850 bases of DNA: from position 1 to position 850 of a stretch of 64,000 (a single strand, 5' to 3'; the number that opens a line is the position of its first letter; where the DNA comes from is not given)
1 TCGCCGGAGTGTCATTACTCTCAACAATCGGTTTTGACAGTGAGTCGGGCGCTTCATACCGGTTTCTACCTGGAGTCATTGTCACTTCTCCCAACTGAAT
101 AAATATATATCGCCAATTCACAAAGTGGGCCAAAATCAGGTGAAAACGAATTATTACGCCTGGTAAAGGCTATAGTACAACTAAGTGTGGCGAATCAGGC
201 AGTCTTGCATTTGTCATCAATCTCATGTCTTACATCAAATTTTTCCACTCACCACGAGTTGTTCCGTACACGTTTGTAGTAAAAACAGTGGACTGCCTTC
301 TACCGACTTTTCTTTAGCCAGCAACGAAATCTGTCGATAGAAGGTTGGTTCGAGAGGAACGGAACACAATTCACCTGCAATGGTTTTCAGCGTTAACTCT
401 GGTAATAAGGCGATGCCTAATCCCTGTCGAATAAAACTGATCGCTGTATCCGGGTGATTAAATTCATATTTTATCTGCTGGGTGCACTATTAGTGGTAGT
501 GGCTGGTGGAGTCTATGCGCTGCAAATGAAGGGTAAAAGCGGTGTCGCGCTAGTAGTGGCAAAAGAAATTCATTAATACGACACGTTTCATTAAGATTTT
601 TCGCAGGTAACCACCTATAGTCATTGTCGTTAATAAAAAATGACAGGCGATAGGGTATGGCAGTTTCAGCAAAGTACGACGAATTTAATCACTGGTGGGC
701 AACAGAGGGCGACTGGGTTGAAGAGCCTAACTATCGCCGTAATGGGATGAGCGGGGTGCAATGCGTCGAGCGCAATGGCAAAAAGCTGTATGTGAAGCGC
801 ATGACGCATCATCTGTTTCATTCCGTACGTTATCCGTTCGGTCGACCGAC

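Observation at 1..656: Degenerate region upstream of inaA containing a LysR-family C-terminal remnant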

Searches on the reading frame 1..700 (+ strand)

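Call 18: search_protein_families(library=pfam, proteins=[L002:6233-7111:-, L002:7263-8453:+, L002:4699-5769:-], max_evalue=0.01)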
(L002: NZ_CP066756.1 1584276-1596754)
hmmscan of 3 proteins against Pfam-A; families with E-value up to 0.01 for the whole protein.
L002:6233-7111:- (292 aa): 2 families
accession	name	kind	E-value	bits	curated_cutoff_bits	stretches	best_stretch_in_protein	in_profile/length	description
PF03466.25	LysR_substrate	-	3.8e-36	124.9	28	1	88-267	2-188/209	LysR substrate binding domain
PF00126.33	HTH_1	-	5.1e-18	65.2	26.6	1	3-63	1-60/60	Bacterial regulatory helix-turn-helix protein, lysR family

L002:7263-8453:+ (396 aa): 3 families
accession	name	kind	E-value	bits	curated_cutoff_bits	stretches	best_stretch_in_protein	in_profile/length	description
PF07690.21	MFS_1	-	3.2e-60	204.3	33.4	2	14-346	2-346/347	Major Facilitator Superfamily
PF00083.30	Sugar_tr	-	1.9e-08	34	22.3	1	46-181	48-189/452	Sugar (and other) transporter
PF05977.19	MFS_3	-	0.005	15.8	27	0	18-190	228-400/524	Transmembrane secretion effector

L002:4699-5769:- (356 aa): 0 families

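Call 19: search_protein_families(library=ncbifam, proteins=[L002:6233-7111:-, L002:7263-8453:+, L002:4699-5769:-], max_evalue=0.001)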
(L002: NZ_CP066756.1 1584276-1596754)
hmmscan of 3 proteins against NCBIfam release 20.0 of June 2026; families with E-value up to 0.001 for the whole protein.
L002:6233-7111:- (292 aa): 54 families (the best 25 are shown)
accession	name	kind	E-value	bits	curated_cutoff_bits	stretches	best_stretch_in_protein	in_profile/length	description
NF007272.0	PRK09729.1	equivalog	4.1e-43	145.4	139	1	226-292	2-68/68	hypothetical protein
NF053705.1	TransRegGltCGpos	equivalog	2.1e-37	129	350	1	1-267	1-273/300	glutamate biosynthesis transcriptional regulator GltC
NF047520.1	trans_act_CidR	equivalog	3.9e-36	124.7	415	1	1-255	1-259/292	cidABC operon transcriptional activator CidR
NF045775.1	acetoin_reg_AlsR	exception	3.6e-35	121.8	430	1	3-245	3-250/290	acetoin biosynthesis transcriptional regulator AlsR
NF040786.1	LysR_Sec_metab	equivalog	4.2e-35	121.2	250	1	1-265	1-276/298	selenium metabolism-associated LysR family transcriptional regulator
NF008416.0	PRK11242.1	equivalog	3.1e-34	118.7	277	1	1-268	1-272/300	transcriptional regulator CynR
NF007385.0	PRK09906.1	equivalog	3.7e-32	111.7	356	1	1-255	1-259/296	DNA-binding transcriptional regulator HcaR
NF007439.0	PRK09986.1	equivalog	4.6e-30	105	290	1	6-241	12-253/296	LysR family transcriptional regulator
NF009327.0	PRK12684.1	subfamily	1.1e-29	103.7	402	1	17-255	18-262/313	CysB family HTH-type transcriptional regulator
NF009326.0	PRK12681.1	equivalog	6e-27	94.9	436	1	18-248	19-254/324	HTH-type transcriptional regulator CysB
NF008361.0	PRK11151.1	equivalog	1.2e-26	93.7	329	1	1-267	1-273/305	DNA-binding transcriptional regulator OxyR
NF050018.1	StrsTransRegOxyRFcella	equivalog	1.7e-25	90.1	500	1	6-268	6-270/289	oxidative stress transcriptional regulator OxyR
TIGR03339.1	phn_lysR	subfamily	1e-23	84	341.1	1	5-255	1-250/279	aminoethylphosphonate catabolism associated LysR family transcriptional regulator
NF047711.1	PutUtilRegPtrR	equivalog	1.8e-23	83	400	1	1-247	1-244/283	putrescine utilization regulator PtrR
NF008239.0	PRK11013.1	equivalog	3.5e-22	78.8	288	1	2-264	5-271/309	LysR family transcriptional regulator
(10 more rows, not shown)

L002:7263-8453:+ (396 aa): 46 families (the best 25 are shown)
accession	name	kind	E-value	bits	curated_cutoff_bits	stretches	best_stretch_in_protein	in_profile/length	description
NF003477.0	PRK05122.1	subfamily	2.8e-32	111.9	374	1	10-379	19-389/404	MFS transporter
NF009048.0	PRK12382.1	subfamily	3.3e-24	85.4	364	1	10-381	17-389/392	arabinose transporter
TIGR00880.1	2_A_01_02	superfamily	9.9e-22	77.6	131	2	47-182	1-136/141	multidrug resistance protein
NF047574.1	opine_export_Sa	equivalog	4.5e-21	75.3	235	1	13-373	11-380/388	staphylopine family metallophore export MFS transporter CntE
TIGR00895.1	2A0115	subfamily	1.3e-14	54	418.55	2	231-371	41-182/398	aromatic acid/H+ symport family MFS transporter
TIGR00711.1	efflux_EmrB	subfamily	8.4e-14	51.2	230.2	2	71-181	64-174/485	DHA2 family efflux MFS transporter permease subunit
NF038077.1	MFS_export_MxcK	equivalog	2.3e-12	46.6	525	1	11-360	14-368/405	myxochelin export MFS transporter MxcK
TIGR00900.1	2A0121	subfamily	3e-12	46.6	319.6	1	35-358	25-364/364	H+ Antiporter protein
NF002921.0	PRK03545.1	equivalog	4e-12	45.8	401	1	10-381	15-384/396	sugar transporter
NF033135.1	cmx_cmrA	equivalog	5.6e-12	45.4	400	1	34-375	28-371/374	Cmx/CmrA family chloramphenicol efflux MFS transporter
TIGR00881.1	2A0104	subfamily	1.9e-11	43.6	407.75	1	248-379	37-169/379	phosphoglycerate transporter protein PgtP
NF053757.1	BclibactTpBcbE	equivalog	3e-11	42.9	600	1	212-291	7-87/394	bacillibactin exporter BcbE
TIGR00893.1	2A0114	subfamily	7.7e-10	38.3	395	2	35-180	20-165/399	D-galactonate transporter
NF049980.1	SfMCT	equivalog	1e-09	37.6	320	1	239-370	36-167/378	L-lactate MFS transporter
NF012174.0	tet_MFS_A_B_C_D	equivalog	2.9e-09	36.2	475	1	23-185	21-179/382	Tet(A)/Tet(B)/Tet(C) family tetracycline efflux MFS transporter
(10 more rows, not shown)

L002:4699-5769:- (356 aa): 0 families

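Call 57: search_protein_families(library=padloc, proteins=[L002:4699-5769:-], max_evalue=0.01)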
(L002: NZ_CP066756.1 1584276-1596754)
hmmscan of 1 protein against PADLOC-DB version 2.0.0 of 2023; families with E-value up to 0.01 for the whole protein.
L002:4699-5769:- (356 aa): 0 families

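Call 58: search_protein_families(library=phrogs, proteins=[L002:4699-5769:-], max_evalue=0.01)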
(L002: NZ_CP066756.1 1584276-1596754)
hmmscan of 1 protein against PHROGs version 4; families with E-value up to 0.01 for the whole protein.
L002:4699-5769:- (356 aa): 0 families

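Call 59: search_solved_structures(query=L002:4699-5769:-, max_evalue=1)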
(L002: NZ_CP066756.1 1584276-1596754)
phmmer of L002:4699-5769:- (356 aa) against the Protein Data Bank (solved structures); distinct sequences matched with E-value up to 1: 0.

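Call 65: list_cluster_members(proteins=[L002:6236-7111:-, L002:7263-8450:+, L002:4702-5769:-])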
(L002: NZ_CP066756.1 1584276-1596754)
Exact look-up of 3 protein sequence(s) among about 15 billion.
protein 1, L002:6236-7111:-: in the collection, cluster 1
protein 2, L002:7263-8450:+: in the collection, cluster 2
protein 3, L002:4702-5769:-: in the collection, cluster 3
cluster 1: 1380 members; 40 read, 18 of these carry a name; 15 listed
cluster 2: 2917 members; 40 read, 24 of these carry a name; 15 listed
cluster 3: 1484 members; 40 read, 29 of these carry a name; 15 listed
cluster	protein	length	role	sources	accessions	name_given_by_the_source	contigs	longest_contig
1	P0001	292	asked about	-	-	LysR family transcriptional regulator [Escherichia coli] | Transcriptional regulator n=19 Tax=Enterobacteriaceae TaxID=543 RepID=A0A085P2A3_ECOLX | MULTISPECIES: LysR family transcriptional regulator [Enterobacteriaceae]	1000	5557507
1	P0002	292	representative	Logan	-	-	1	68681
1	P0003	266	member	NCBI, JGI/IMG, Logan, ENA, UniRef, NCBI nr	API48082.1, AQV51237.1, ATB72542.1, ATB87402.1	transcriptional regulator [Escherichia coli] | DNA-binding transcriptional LysR family regulator | Transcriptional regulator n=1 Tax=Shigella sonnei TaxID=624 RepID=A0A7Z1I7M1_SHISO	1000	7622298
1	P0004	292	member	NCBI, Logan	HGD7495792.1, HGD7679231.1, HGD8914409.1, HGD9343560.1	TPA: LysR family transcriptional regulator [Escherichia coli]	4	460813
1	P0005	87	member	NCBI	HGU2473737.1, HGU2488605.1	TPA: LysR family transcriptional regulator, partial [Escherichia coli]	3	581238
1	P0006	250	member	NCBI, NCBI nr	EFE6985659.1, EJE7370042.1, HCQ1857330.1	TPA: LysR family transcriptional regulator substrate-binding protein, partial ... | LysR family transcriptional regulator [Escherichia coli]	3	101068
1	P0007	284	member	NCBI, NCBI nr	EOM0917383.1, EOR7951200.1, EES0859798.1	LysR family transcriptional regulator, partial [Escherichia coli] | LysR family transcriptional regulator [Escherichia coli]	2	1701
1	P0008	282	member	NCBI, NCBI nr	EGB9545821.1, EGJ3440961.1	LysR family transcriptional regulator, partial [Escherichia coli] | LysR family transcriptional regulator [Escherichia coli]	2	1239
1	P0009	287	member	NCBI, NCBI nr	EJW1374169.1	LysR family transcriptional regulator, partial [Escherichia coli] | LysR family transcriptional regulator [Escherichia coli]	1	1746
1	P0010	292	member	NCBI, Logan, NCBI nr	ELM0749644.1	LysR family transcriptional regulator [Escherichia coli]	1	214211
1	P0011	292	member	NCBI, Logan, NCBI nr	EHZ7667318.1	LysR family transcriptional regulator [Escherichia coli]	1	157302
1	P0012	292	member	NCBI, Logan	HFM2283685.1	TPA: LysR family transcriptional regulator [Escherichia coli]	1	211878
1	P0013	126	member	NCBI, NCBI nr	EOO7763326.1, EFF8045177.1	LysR family transcriptional regulator, partial [Escherichia coli] | LysR family transcriptional regulator [Escherichia coli]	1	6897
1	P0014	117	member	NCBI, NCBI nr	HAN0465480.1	TPA: LysR family transcriptional regulator, partial [Escherichia coli] | LysR family transcriptional regulator [Escherichia coli]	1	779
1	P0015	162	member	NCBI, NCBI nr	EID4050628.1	LysR family transcriptional regulator, partial [Escherichia coli] | LysR family transcriptional regulator [Escherichia coli]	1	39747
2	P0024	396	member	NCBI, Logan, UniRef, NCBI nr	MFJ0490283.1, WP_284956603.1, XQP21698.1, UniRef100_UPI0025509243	MFS transporter [Citrobacter werkmanii] | MFS transporter n=1 Tax=Citrobacter werkmanii TaxID=67827 RepID=UPI0025509243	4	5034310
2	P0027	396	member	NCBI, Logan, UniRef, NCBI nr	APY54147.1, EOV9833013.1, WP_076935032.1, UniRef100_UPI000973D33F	MFS transporter [Salmonella enterica subsp. enterica serovar Djakarta str. S-1087] | MFS transporter n=1 Tax=Salmonella enterica TaxID=28901 RepID=UPI000973D33F | MFS transporter [Salmonella enterica]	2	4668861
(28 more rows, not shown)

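Call 66: find_encoding_contigs(protein=P0027, flank=5000, max_places=2)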
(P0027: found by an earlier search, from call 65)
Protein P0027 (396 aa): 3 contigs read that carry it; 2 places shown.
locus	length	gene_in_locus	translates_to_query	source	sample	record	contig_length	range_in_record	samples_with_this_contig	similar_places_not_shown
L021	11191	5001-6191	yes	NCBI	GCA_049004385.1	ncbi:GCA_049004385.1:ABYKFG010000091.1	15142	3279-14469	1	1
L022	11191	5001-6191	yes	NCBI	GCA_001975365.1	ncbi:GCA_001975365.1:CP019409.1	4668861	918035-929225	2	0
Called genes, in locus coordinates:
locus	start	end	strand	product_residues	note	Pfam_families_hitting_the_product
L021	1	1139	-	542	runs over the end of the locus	PF00890:FAD_binding_2 (faint), PF01266:DAO, PF01494:FAD_binding_3 (faint), PF12831:FAD_oxidored (faint), PF04324:Fer2_BFD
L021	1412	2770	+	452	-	PF07690:MFS_1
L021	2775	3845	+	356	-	PF03009:GDPD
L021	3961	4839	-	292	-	PF00126:HTH_1, PF03466:LysR_substrate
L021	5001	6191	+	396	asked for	PF07690:MFS_1, PF00083:Sugar_tr, PF07690:MFS_1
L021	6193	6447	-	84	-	PF00111:Fer2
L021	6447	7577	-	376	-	PF00268:Ribonuc_red_sm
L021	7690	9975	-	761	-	PF03477:ATP-cone, PF00317:Ribonuc_red_lgN, PF02867:Ribonuc_red_lgC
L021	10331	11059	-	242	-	PF01209:Ubie_methyltran, PF05401:NodS (weak), PF02353:CMAS, PF13489:Methyltransf_23, PF08241:Methyltransf_11, PF08242:Methyltransf_12, PF13649:Methyltransf_25, PF13847:Methyltransf_31, +3 more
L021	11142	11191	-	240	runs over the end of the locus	PF00392:GntR, PF07729:FCD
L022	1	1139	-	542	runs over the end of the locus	PF00890:FAD_binding_2 (faint), PF01266:DAO, PF01494:FAD_binding_3 (faint), PF12831:FAD_oxidored (faint), PF04324:Fer2_BFD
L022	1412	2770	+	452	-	PF07690:MFS_1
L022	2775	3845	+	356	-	PF03009:GDPD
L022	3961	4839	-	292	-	PF00126:HTH_1, PF03466:LysR_substrate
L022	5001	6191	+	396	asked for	PF07690:MFS_1, PF00083:Sugar_tr, PF07690:MFS_1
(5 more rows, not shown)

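Call 67: find_encoding_contigs(protein=P0024, flank=5000, max_places=2)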
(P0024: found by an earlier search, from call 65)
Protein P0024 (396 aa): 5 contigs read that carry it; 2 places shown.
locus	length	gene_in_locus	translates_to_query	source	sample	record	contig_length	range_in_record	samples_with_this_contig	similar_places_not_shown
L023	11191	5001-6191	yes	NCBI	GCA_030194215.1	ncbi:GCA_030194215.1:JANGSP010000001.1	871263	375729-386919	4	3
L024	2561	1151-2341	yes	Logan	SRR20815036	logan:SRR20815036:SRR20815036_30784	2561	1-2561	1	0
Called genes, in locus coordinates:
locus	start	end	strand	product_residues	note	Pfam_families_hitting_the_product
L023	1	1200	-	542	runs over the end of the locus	PF00890:FAD_binding_2 (faint), PF01266:DAO, PF01494:FAD_binding_3 (faint), PF12831:FAD_oxidored (faint), PF04324:Fer2_BFD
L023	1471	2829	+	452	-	PF07690:MFS_1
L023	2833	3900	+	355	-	PF03009:GDPD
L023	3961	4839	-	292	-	PF00126:HTH_1, PF03466:LysR_substrate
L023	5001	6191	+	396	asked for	PF07690:MFS_1, PF00083:Sugar_tr (weak), PF07690:MFS_1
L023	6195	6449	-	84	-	PF00111:Fer2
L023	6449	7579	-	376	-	PF00268:Ribonuc_red_sm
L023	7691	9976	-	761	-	PF03477:ATP-cone, PF00317:Ribonuc_red_lgN, PF02867:Ribonuc_red_lgC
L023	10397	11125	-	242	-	PF01209:Ubie_methyltran, PF02353:CMAS, PF13489:Methyltransf_23, PF05175:MTS (weak), PF08241:Methyltransf_11, PF08242:Methyltransf_12, PF13649:Methyltransf_25, PF13847:Methyltransf_31, +2 more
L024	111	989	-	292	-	PF00126:HTH_1, PF03466:LysR_substrate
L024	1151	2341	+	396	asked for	PF07690:MFS_1, PF00083:Sugar_tr (weak), PF07690:MFS_1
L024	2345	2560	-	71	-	?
